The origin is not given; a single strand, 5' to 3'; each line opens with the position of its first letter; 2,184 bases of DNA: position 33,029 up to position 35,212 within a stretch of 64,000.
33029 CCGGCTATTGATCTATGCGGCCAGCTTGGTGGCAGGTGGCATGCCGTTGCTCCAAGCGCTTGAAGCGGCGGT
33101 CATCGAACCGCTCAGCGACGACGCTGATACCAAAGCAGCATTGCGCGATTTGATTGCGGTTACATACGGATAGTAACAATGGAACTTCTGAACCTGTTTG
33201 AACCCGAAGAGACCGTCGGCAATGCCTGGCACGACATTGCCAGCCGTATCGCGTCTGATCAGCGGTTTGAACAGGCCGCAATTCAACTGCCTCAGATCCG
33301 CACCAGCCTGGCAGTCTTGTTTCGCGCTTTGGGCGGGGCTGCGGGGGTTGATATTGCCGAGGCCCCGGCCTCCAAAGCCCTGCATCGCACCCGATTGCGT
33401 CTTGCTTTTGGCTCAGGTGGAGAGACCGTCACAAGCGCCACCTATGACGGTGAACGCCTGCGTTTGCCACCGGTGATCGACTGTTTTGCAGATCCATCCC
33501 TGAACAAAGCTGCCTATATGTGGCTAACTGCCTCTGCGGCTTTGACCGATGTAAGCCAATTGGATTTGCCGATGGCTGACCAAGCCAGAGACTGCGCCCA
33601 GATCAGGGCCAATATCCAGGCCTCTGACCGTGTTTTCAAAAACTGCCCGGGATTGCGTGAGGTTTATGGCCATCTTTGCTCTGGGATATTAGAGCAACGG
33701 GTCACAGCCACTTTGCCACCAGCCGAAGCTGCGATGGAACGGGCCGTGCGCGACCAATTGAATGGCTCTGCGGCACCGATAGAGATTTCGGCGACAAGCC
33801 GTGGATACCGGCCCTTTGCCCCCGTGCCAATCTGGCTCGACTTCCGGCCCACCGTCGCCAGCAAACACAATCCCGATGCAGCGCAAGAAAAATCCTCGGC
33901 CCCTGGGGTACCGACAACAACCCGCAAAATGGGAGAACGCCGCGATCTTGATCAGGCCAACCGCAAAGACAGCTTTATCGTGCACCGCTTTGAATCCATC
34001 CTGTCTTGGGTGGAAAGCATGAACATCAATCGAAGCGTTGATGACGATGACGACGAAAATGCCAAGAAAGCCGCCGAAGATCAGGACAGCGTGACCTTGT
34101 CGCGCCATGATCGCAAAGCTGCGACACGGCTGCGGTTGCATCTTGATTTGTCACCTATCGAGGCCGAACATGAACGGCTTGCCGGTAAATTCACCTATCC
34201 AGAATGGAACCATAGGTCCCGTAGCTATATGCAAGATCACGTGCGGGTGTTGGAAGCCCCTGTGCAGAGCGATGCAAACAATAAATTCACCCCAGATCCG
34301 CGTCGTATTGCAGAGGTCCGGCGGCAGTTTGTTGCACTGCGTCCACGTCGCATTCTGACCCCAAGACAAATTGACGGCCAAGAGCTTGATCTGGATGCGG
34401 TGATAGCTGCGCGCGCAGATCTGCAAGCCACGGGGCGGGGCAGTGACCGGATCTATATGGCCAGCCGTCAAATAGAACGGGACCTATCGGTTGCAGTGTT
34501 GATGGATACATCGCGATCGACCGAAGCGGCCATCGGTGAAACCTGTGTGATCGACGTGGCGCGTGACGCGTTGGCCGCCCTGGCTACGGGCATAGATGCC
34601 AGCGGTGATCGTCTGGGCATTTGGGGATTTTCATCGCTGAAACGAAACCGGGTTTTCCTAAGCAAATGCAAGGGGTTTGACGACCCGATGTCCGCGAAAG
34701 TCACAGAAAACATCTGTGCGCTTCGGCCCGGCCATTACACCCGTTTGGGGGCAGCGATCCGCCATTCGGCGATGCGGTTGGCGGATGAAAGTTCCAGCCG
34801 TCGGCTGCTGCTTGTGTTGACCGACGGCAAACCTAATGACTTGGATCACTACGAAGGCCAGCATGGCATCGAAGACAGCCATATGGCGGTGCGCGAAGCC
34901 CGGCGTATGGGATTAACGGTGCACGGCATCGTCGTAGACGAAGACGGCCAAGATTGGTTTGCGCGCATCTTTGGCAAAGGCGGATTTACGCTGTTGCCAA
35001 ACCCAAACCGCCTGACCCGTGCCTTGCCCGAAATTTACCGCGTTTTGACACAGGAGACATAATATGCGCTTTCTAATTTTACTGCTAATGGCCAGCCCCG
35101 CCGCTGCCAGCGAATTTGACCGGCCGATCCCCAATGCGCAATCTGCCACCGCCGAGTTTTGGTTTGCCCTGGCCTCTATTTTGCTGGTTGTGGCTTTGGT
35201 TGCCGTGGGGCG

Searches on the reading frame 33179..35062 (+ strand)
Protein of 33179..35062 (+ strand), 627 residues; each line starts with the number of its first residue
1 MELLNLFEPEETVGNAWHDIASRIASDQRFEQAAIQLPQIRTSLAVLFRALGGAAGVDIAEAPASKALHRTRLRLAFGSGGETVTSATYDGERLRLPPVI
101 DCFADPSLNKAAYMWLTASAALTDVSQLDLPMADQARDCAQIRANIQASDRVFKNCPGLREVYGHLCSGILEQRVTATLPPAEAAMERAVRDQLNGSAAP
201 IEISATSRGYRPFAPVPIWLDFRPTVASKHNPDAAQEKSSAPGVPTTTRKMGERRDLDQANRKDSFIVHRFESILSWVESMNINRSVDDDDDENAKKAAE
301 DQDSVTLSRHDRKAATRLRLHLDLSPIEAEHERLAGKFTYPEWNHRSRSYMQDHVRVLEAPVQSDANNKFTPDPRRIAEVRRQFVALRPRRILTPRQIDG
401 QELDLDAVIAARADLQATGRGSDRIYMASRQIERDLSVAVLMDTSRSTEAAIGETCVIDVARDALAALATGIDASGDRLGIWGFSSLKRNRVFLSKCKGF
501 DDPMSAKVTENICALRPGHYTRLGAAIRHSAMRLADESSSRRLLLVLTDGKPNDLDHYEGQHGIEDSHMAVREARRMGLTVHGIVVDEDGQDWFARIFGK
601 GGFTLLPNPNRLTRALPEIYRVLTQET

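Call 5: search_protein_families(library=pfam, proteins=[window:33179-35062:+])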
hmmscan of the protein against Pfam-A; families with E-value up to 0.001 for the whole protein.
window:33179-35062:+ (627 aa): 2 families
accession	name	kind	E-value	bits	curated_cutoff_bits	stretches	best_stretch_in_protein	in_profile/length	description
PF00092.34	VWA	-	6.5e-07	30.2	23.8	1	438-591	2-144/174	von Willebrand factor type A domain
PF13519.12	VWA_2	-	1.5e-05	26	27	1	438-551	1-107/107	von Willebrand factor type A domain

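Call 9: search_protein_families(library=ncbifam, proteins=[window:33179-35062:+], max_evalue=0.01)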
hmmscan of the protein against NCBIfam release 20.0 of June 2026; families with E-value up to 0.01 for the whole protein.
window:33179-35062:+ (627 aa): 0 families
